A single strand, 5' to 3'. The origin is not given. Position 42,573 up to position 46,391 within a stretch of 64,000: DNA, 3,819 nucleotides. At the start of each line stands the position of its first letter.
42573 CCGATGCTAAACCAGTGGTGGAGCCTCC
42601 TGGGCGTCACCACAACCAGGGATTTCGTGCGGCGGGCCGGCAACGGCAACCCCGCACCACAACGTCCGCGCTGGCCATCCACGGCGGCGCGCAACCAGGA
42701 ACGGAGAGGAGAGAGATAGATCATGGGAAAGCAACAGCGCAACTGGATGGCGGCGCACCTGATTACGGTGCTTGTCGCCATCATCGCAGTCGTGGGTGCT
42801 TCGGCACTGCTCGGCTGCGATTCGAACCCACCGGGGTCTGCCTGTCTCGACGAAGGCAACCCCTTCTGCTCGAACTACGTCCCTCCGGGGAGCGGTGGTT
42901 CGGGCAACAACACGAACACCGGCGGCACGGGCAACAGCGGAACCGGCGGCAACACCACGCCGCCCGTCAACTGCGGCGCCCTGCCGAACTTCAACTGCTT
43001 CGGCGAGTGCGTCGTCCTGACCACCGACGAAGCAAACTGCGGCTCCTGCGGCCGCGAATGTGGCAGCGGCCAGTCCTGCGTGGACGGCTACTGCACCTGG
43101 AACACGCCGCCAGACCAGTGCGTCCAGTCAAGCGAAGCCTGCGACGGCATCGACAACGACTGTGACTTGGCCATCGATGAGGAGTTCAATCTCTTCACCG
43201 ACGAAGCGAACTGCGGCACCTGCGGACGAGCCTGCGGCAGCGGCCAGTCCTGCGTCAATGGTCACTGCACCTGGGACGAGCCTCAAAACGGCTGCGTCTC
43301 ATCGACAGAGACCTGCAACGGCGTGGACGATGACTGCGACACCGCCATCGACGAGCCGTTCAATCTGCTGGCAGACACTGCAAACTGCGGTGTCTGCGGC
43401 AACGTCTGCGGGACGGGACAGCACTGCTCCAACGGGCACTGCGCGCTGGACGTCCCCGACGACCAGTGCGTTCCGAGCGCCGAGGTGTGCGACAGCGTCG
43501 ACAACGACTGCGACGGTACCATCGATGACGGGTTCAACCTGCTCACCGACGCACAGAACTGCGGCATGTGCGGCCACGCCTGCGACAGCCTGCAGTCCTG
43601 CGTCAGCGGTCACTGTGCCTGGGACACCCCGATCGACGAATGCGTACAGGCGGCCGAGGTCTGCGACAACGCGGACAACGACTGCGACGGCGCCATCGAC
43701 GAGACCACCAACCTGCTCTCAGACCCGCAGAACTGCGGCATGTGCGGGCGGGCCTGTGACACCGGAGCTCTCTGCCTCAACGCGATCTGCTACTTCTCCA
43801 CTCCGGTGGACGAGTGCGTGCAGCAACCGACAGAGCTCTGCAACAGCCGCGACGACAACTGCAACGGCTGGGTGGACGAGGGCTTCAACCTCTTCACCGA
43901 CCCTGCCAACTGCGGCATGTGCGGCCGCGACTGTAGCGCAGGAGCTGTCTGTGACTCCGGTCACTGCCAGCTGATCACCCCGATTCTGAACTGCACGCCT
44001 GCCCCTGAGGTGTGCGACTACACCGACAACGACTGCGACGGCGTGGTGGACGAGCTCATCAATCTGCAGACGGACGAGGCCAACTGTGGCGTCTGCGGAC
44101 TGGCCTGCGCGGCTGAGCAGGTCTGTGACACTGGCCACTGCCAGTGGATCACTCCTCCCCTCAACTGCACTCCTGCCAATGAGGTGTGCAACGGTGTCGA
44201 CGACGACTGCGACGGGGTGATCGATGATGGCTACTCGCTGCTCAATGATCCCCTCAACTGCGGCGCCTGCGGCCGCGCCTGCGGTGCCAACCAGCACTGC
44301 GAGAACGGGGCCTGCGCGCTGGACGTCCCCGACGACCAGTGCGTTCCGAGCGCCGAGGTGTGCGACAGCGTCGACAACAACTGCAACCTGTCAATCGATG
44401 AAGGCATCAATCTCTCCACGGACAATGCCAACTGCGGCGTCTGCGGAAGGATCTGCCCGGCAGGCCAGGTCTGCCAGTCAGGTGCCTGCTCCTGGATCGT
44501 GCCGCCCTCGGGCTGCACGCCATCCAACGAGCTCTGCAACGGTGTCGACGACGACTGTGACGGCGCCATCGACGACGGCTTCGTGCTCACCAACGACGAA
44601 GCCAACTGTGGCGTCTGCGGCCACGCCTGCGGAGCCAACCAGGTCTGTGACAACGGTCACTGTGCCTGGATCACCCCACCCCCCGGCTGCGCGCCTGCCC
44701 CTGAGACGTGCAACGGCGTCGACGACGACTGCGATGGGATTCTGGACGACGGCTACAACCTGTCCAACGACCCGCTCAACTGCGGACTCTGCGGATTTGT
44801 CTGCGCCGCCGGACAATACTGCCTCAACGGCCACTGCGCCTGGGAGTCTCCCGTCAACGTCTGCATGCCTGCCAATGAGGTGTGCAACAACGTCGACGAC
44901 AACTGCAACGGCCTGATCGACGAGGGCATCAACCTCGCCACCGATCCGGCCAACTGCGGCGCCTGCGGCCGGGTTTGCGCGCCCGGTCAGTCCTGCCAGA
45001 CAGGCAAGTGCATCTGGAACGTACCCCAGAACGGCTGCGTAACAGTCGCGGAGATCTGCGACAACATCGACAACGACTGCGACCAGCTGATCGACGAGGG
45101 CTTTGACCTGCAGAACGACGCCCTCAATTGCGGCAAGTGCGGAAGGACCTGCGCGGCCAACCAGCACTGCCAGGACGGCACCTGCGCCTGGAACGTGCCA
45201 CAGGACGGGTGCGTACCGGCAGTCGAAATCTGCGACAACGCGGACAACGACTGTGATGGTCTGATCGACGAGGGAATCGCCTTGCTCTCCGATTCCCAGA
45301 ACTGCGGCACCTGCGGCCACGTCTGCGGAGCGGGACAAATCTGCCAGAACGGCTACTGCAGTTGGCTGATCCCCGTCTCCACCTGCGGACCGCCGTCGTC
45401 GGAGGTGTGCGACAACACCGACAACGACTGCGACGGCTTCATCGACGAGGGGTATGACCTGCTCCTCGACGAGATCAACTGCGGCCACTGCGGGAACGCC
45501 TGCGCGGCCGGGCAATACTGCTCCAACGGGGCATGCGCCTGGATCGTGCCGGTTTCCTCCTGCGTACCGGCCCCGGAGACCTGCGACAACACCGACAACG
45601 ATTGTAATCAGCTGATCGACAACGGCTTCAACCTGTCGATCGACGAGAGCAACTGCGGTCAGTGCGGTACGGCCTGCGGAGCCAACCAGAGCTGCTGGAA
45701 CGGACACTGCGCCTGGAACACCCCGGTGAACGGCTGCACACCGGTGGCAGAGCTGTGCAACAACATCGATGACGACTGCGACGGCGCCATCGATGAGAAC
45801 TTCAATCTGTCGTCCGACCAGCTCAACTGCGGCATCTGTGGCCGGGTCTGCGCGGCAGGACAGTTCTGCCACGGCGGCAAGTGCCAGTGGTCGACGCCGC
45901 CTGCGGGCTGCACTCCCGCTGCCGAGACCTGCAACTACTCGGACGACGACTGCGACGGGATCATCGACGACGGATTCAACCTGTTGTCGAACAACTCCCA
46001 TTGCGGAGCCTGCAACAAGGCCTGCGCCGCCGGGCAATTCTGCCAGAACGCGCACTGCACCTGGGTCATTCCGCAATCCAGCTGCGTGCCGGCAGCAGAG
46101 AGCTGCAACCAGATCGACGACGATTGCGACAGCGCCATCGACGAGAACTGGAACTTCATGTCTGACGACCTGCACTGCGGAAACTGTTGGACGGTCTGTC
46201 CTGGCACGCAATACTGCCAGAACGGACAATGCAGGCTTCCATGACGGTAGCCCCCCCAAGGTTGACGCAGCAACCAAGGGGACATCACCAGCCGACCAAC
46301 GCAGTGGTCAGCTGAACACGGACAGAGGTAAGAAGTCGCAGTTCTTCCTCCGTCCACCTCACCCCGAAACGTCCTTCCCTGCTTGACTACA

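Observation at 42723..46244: Giant cysteine-rich lipoprotein built from 18 complete tandem 58-aa modules plus a half-module, each with 8 invariant Cys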

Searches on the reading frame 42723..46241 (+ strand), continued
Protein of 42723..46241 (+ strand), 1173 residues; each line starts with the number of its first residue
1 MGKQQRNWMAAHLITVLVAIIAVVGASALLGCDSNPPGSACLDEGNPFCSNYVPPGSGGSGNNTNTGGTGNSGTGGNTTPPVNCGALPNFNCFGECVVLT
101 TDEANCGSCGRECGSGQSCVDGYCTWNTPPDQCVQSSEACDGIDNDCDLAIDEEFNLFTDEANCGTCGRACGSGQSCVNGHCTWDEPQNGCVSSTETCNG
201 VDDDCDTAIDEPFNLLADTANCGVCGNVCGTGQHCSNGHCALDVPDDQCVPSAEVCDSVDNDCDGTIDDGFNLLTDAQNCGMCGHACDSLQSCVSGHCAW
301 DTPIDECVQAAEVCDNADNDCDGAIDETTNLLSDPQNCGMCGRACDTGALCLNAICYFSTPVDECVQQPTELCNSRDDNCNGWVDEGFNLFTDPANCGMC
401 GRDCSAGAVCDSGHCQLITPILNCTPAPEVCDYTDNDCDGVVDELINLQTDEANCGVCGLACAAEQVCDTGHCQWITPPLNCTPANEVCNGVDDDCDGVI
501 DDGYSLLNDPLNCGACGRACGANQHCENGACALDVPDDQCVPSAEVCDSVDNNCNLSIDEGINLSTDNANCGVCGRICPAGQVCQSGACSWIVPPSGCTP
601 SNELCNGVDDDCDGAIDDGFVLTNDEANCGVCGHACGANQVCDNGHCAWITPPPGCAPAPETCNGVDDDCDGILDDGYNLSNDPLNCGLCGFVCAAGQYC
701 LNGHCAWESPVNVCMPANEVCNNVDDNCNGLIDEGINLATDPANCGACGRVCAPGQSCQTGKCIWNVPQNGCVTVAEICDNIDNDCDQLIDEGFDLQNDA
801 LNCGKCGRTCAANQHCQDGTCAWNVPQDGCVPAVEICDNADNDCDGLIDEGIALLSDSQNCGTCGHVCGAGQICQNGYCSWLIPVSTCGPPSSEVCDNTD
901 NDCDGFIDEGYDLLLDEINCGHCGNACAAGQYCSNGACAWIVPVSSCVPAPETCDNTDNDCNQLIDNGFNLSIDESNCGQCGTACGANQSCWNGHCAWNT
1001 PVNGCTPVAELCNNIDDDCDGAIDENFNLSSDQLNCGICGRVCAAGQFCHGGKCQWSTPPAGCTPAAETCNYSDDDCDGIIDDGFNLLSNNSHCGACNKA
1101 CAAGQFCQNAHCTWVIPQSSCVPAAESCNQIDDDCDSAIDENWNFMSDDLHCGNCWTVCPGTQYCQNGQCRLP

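Call 18: find_encoding_contigs(protein=P0003, flank=10000, max_places=4)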
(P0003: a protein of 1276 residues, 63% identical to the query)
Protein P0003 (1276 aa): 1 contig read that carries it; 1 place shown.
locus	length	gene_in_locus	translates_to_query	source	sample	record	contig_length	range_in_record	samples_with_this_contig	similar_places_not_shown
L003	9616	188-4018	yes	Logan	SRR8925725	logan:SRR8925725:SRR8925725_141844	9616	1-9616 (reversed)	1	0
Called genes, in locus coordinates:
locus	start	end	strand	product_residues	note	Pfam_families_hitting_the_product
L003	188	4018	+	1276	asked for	PF04885:Stig1 (faint), PF11617:Cu-binding_MopE (faint)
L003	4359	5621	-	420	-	PF00395:SLH (faint)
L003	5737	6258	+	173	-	-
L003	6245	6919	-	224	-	PF13430:DUF4112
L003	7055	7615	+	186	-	PF01161:PBP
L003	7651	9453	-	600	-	PF00664:ABC_membrane, PF00005:ABC_tran, PF02463:SMC_N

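Call 21: find_related_loci(query=window:42723-46241:+, collection=genome_contigs, flank=8000)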
Query window:42723-46241:+ (1173 aa) in genome_contigs; peptide patterns used: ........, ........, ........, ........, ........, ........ (x = any residue, [..] = any of these).
35 stretches matched a pattern; 19 encode a relative of the query (tblastn E <= 1e-3); 19 distinct loci.
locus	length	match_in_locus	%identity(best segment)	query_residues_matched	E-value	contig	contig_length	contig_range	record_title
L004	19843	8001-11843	63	1-1173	0e+0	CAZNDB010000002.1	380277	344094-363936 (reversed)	MAG TPA_asm: uncultured Candidatus Peribacteria bacterium isolate SRP192927_co4_212 genome assembly, contig: NODE_6_leng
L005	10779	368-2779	31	92-1172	2e-50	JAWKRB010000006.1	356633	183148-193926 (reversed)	MAG: Polyangiales bacterium isolate ABC2.114 ABC2.114.fa-6, whole genome shotgun sequence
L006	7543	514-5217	28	113-1148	5e-36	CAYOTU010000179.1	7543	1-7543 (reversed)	MAG TPA_asm: uncultured Myxococcales bacterium isolate binchicken_co181_635 genome assembly, contig: NODE_20922_length_7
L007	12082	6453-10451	27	94-1155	2e-43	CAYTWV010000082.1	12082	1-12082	MAG TPA_asm: uncultured Myxococcales bacterium isolate SRP272421_co4_371 genome assembly, contig: NODE_15659_length_1208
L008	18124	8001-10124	28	88-1141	4e-22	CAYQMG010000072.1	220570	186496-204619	MAG TPA_asm: uncultured Gammaproteobacteria bacterium isolate binchicken_co219_296 genome assembly, contig: k141_696605,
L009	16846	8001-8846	28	128-1141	6e-22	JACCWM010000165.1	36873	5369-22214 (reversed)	MAG: Lujinxingiaceae bacterium isolate MGR_bin152 SD2897-2912_k127_4056578, whole genome shotgun sequence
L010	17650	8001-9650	28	87-1172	2e-30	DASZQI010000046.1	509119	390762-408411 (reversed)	MAG TPA_asm: Polyangiaceae bacterium isolate SMAG_U5993 k141_559799, whole genome shotgun sequence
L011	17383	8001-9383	30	136-1154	2e-20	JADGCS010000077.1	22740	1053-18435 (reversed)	MAG: Deltaproteobacteria bacterium isolate nXXbin1 nXX_bin1_NODE_77_length_22740_cov_3.962809, whole genome shotgun sequ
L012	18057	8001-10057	30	86-1170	2e-19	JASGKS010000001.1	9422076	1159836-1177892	MAG: Archangium sp. isolate 5N606 JMF-2111-06-0005.ont.bin.606_0, whole genome shotgun sequence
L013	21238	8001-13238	27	96-1164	6e-31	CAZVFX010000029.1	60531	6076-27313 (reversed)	MAG TPA_asm: uncultured Myxococcales bacterium isolate binchicken_co141_516 genome assembly, contig: NODE_2052_length_60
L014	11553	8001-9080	31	88-1172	1e-16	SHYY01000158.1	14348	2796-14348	MAG: Myxococcales bacterium isolate Baikal-deep-G131 BACOMB-C20356, whole genome shotgun sequence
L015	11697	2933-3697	33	192-1140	7e-15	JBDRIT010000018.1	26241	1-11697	MAG: Pseudomonadota bacterium isolate MEGAHIT-group-1.599 k141_910605, whole genome shotgun sequence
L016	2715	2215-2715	31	73-1170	4e-11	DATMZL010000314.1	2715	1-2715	MAG TPA_asm: Polyangia bacterium isolate SMAG_U13173 k141_438197, whole genome shotgun sequence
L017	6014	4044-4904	29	134-1045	9e-11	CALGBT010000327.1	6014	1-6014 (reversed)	MAG TPA_asm: uncultured proteobacterium isolate ERR2206791_bin.31_CONCOCT_v1.1_MAG genome assembly, contig: ERZ890953.40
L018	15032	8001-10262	32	114-1172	5e-45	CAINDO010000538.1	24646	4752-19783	MAG: uncultured Myxococcales bacterium isolate Loclat_bin-06019 genome assembly, contig: bin-06019:538/667, whole genome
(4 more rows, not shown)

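Call 26: search_solved_structures(query=window:42723-46241:+, max_evalue=1, show_alignments=2)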
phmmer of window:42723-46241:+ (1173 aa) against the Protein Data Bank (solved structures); distinct sequences matched with E-value up to 1: 0.

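Call 47: find_related_loci(query=window:42723-46241:+, collection=metagenome_contigs, flank=4000)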
Query window:42723-46241:+ (1173 aa) in metagenome_contigs; peptide patterns used: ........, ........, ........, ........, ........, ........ (x = any residue, [..] = any of these).
28 stretches matched a pattern; 13 encode a relative of the query (tblastn E <= 1e-3); 13 distinct loci.
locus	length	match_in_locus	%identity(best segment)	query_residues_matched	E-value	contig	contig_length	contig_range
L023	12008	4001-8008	64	3-1173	0e+0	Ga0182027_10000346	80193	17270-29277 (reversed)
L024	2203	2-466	99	99-1173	7e-94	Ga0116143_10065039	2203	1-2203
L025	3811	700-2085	30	92-1173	1e-27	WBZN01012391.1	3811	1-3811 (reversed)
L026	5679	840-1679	30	106-1141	2e-17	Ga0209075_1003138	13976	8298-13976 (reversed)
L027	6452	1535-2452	29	93-1172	6e-17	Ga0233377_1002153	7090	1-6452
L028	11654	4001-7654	30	119-1159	3e-17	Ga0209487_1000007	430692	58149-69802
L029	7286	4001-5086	30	100-1157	2e-13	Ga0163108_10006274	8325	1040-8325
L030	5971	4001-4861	29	134-1045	3e-11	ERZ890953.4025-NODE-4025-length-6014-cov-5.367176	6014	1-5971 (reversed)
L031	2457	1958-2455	31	73-1170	5e-11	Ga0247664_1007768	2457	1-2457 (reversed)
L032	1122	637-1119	35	155-1172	3e-9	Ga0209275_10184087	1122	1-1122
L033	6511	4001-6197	56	136-985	4e-7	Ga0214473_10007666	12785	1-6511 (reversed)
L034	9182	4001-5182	31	253-991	5e-6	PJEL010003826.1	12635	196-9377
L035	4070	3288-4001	27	79-357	8e-6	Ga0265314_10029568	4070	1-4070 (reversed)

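Call 59: find_encoding_contigs(protein=P0005, flank=8000, max_places=2)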
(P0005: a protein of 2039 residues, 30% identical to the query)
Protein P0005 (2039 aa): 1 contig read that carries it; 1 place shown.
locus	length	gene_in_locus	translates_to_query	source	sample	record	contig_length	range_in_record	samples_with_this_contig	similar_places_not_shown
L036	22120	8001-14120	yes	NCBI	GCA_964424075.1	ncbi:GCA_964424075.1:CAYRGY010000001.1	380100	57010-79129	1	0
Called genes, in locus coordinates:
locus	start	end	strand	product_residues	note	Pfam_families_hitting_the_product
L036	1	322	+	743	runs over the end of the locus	PF00395:SLH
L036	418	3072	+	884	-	PF00929:RNase_T, PF01612:DNA_pol_A_exo1 (faint), PF00270:DEAD, PF04851:ResIII, PF13307:Helicase_C_2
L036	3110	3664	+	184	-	PF04011:LemA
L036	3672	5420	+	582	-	-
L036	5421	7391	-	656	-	PF04851:ResIII, PF17757:UvrB_inter, PF27431:UvrB_3rd, PF00271:Helicase_C, PF12344:UvrB, PF02151:UVR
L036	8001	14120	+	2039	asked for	PF11617:Cu-binding_MopE (weak)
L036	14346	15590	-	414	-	PF00395:SLH (weak)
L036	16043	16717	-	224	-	PF13430:DUF4112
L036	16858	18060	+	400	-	-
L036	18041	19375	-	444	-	-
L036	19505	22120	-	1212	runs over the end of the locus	PF08471:Ribonuc_red_2_N, PF02867:Ribonuc_red_lgC, PF12637:TSCPD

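Call 74: find_encoding_contigs(protein=P0061, flank=6000, max_places=1)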
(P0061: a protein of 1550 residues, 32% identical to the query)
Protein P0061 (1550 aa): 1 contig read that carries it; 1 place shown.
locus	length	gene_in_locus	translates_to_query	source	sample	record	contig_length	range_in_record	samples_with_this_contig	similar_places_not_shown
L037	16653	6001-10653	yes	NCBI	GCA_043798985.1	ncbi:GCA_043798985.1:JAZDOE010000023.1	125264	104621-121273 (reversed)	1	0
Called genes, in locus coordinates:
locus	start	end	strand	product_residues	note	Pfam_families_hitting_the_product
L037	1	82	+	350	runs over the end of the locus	PF01594:AI-2E_transport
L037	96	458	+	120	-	-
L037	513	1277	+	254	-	-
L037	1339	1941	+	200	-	-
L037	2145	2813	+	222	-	-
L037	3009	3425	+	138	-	-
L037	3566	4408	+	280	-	-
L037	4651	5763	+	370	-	-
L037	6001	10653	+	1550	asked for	PF11617:Cu-binding_MopE (faint), PF21671:CPL1-like (weak)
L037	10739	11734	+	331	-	PF04055:Radical_SAM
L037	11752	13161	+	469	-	PF04932:Wzy_C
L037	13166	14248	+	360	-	PF13439:Glyco_transf_4, PF13477:Glyco_trans_4_2, PF13579:Glyco_trans_4_4, PF20706:GT4-conflict (weak), PF00534:Glycos_transf_1, PF13692:Glyco_trans_1_4, PF13524:Glyco_trans_1_2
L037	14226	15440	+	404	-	PF13439:Glyco_transf_4, PF13477:Glyco_trans_4_2 (weak), PF13579:Glyco_trans_4_4 (weak), PF00534:Glycos_transf_1, PF13692:Glyco_trans_1_4, PF13524:Glyco_trans_1_2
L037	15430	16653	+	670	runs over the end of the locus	PF14885:GHL15, PF01839:FG-GAP (faint), PF13517:FG-GAP_3 (weak)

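Call 75: find_encoding_contigs(protein=P0094, flank=6000, max_places=1)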
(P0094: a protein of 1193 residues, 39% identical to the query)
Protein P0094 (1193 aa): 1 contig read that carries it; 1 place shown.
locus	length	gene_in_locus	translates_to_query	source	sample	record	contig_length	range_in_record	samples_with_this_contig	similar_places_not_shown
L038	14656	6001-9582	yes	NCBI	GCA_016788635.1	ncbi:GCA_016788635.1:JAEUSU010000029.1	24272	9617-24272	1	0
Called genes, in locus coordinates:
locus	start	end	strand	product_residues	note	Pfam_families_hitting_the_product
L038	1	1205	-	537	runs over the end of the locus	-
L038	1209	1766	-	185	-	PF19780:DUF6265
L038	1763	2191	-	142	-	PF13279:4HBT_2, PF03061:4HBT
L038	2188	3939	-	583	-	PF03993:DUF349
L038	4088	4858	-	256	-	PF00378:ECH_1, PF16113:ECH_2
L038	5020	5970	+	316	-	-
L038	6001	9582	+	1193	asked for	PF11617:Cu-binding_MopE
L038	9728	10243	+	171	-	-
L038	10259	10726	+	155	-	PF08327:AHSA1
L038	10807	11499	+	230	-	PF05875:Ceramidase (weak)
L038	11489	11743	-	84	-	PF01713:Smr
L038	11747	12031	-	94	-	PF14542:Acetyltransf_CG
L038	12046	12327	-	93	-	PF03992:ABM (weak)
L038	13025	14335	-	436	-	PF13657:Couple_hipA, PF07804:HipA_C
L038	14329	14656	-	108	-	PF13560:HTH_31, PF01381:HTH_3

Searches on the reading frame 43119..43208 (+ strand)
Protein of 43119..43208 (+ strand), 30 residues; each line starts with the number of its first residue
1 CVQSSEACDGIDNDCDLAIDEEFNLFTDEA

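Call 71: search_solved_structures(query=A6, max_evalue=10, show_alignments=5)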
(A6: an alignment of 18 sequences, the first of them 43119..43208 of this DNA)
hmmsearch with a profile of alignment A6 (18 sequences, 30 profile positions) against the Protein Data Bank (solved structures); distinct sequences matched with E-value up to 10: 0.
